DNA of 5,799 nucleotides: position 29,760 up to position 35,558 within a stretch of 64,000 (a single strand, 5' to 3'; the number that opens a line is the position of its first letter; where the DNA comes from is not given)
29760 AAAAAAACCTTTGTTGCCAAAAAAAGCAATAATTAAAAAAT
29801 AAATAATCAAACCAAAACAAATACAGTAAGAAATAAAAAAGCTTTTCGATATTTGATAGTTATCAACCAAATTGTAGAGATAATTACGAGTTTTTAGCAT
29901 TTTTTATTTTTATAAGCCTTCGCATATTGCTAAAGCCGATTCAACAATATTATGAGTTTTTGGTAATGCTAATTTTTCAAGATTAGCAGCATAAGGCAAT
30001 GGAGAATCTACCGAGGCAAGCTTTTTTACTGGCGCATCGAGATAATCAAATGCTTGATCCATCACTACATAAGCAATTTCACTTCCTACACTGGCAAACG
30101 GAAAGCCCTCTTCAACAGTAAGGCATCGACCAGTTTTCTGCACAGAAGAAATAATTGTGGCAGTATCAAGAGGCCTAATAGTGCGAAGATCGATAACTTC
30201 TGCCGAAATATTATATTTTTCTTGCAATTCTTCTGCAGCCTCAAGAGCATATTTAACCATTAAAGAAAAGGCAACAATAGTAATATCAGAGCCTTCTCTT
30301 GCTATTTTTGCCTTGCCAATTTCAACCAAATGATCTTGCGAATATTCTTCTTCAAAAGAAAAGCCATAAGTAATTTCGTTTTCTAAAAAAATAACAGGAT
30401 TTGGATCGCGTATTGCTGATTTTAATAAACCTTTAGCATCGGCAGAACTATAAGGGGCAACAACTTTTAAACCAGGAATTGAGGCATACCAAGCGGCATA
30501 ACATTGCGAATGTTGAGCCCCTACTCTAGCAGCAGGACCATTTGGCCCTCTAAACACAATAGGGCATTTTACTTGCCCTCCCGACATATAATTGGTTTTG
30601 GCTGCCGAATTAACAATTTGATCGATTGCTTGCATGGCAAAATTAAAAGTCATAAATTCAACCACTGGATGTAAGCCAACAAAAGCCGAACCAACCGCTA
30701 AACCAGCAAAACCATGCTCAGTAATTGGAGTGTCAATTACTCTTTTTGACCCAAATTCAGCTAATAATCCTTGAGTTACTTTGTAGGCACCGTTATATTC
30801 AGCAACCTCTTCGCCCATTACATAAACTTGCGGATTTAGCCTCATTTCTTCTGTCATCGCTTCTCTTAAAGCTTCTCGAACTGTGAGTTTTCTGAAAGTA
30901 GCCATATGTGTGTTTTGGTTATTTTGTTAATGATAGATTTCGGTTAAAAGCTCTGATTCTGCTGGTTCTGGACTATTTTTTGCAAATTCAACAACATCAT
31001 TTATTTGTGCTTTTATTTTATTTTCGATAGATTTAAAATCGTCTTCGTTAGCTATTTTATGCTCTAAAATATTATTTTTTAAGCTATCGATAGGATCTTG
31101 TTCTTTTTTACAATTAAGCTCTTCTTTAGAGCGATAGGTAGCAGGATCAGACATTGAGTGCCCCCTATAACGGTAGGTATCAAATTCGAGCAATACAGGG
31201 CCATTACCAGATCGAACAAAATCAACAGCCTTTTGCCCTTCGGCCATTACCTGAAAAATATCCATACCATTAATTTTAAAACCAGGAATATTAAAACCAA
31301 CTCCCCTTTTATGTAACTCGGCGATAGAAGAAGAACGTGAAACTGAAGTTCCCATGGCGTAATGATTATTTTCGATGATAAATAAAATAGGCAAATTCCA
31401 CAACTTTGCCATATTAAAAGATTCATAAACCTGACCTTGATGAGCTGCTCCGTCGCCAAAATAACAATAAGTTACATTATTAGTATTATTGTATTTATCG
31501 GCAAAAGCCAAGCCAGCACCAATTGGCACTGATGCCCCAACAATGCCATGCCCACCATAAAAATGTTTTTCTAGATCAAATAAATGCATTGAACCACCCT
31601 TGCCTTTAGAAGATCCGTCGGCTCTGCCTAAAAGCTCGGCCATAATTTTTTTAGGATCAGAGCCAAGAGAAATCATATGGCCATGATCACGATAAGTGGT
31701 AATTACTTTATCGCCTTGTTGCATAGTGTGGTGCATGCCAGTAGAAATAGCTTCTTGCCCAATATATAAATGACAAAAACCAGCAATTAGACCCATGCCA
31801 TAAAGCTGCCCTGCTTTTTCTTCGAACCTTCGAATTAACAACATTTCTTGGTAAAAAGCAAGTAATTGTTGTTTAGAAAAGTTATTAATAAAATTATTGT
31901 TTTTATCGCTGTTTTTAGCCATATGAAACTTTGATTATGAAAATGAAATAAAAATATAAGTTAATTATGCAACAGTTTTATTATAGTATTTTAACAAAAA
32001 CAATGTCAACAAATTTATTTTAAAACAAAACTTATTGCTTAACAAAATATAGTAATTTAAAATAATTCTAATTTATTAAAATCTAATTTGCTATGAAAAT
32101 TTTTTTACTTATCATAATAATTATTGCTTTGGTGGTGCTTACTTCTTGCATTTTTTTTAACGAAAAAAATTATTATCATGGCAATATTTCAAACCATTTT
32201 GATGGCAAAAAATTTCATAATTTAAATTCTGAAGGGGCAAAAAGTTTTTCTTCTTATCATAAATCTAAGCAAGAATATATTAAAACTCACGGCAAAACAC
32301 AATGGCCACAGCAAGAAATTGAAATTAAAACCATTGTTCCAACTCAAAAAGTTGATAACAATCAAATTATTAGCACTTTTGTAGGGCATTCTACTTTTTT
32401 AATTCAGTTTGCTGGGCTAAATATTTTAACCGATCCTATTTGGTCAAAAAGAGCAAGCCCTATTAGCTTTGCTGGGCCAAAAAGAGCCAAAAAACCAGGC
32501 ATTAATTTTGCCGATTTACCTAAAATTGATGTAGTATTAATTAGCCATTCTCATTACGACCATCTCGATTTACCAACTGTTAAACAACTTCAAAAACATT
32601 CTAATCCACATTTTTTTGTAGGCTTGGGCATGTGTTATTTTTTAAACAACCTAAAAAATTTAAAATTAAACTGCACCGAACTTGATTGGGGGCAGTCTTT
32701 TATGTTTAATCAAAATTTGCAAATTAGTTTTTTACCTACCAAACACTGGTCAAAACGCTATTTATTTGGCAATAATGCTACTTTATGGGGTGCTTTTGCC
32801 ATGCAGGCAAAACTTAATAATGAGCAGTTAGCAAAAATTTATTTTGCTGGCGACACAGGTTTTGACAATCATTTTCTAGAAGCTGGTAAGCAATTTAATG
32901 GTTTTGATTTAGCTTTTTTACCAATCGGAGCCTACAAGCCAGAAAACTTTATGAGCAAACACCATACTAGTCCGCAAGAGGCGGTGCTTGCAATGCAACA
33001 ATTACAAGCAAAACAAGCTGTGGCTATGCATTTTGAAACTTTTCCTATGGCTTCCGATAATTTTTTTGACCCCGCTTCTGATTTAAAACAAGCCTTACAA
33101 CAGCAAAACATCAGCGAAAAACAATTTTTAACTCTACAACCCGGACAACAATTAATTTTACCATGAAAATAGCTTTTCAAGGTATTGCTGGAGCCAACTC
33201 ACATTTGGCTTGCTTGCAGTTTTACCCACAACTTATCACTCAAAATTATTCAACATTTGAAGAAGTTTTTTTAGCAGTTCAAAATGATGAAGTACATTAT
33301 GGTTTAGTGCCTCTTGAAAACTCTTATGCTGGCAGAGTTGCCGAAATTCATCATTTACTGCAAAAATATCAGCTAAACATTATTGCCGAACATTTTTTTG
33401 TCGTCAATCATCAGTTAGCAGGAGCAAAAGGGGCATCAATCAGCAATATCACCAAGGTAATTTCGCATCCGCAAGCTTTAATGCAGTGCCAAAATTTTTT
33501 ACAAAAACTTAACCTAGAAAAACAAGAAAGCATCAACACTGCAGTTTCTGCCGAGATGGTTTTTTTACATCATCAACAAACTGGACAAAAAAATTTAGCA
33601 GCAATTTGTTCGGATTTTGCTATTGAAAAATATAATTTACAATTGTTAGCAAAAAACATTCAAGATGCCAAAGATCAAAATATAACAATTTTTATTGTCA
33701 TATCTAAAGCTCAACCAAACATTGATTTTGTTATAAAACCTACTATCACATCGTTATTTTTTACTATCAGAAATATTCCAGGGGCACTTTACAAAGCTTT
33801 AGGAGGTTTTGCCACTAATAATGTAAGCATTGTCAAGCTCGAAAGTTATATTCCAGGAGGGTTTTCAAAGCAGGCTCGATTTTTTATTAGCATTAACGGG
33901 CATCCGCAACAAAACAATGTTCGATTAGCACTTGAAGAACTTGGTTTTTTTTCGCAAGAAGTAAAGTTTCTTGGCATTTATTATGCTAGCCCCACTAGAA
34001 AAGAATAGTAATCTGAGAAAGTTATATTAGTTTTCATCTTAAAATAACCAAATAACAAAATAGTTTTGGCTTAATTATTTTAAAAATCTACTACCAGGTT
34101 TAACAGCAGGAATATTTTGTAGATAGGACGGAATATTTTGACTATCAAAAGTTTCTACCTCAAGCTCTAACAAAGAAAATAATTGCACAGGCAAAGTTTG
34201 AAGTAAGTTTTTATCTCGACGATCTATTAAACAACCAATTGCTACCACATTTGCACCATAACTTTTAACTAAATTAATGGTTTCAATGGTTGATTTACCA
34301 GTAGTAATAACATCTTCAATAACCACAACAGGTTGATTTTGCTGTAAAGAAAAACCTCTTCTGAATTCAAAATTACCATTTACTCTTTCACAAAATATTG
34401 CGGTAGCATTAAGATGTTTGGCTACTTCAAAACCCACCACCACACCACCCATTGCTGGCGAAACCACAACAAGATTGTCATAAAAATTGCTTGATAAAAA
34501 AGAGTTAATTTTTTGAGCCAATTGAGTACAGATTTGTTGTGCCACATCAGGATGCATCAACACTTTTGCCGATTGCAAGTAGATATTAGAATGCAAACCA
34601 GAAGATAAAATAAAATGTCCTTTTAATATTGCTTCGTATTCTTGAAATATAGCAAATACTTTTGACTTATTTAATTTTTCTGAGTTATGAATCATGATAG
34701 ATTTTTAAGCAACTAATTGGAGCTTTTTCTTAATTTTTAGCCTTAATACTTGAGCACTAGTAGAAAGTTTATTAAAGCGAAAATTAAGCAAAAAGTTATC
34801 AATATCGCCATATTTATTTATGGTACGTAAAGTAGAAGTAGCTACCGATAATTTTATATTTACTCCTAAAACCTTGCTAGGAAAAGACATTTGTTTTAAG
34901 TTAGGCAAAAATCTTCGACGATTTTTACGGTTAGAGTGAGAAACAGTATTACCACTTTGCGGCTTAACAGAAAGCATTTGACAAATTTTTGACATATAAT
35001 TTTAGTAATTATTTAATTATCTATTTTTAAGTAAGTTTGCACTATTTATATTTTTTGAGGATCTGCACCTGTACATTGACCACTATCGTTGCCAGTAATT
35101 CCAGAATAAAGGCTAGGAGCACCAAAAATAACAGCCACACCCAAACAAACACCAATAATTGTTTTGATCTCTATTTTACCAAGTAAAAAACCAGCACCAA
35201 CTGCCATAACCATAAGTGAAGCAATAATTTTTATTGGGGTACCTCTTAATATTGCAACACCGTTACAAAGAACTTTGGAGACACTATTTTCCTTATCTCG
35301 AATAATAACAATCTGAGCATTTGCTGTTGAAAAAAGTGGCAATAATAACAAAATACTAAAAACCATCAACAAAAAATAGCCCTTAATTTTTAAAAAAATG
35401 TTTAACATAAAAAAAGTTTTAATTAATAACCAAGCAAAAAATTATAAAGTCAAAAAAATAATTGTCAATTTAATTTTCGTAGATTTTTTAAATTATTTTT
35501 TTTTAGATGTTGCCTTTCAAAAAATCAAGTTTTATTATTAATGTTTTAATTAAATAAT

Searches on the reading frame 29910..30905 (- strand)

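Call 36: search_protein_families(library=pfam, proteins=[window:29910-30905:-], max_evalue=0.00001)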
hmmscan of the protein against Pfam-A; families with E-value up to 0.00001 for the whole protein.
window:29910-30905:- (331 aa): 2 families
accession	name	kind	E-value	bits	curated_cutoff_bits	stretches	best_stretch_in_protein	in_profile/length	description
PF02779.29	Transket_pyr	-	4.1e-44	150.7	27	1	6-180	2-172/174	Transketolase, pyrimidine binding domain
PF02780.25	Transketolase_C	-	3e-41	140.6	25.9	1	197-320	1-124/124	Transketolase, C-terminal domain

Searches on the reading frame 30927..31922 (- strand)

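Call 36: search_protein_families(library=pfam, proteins=[window:30927-31922:-], max_evalue=0.00001)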
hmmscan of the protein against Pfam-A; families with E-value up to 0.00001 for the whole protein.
window:30927-31922:- (331 aa): 1 family
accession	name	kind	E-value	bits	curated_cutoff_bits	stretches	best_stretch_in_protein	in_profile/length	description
PF00676.26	E1_dh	-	1.4e-100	336.6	22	1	26-321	2-298/300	Dehydrogenase E1 component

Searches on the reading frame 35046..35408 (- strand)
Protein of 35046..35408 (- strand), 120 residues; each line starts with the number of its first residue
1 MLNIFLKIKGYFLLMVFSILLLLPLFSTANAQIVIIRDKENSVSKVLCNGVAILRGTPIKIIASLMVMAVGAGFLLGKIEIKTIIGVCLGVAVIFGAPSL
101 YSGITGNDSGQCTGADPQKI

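Call 6: search_protein_families(library=pfam, proteins=[window:35046-35408:-], max_evalue=0.01)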
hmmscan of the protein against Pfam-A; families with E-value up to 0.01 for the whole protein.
window:35046-35408:- (120 aa): 1 family
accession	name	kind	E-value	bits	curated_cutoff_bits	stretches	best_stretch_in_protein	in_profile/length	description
PF04956.18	TrbC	-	2.8e-13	50.4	27.9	1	12-104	11-98/98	TrbC/VIRB2 pilin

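Call 7: search_protein_families(library=ncbifam, proteins=[window:35046-35408:-], max_evalue=0.01)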
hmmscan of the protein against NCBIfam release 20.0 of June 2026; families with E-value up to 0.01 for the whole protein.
window:35046-35408:- (120 aa): 1 family
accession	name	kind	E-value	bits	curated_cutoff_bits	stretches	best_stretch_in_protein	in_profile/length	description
NF010431.0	PRK13857.1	equivalog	0.0047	16.9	103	1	51-106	63-118/120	pilin major subunit VirB2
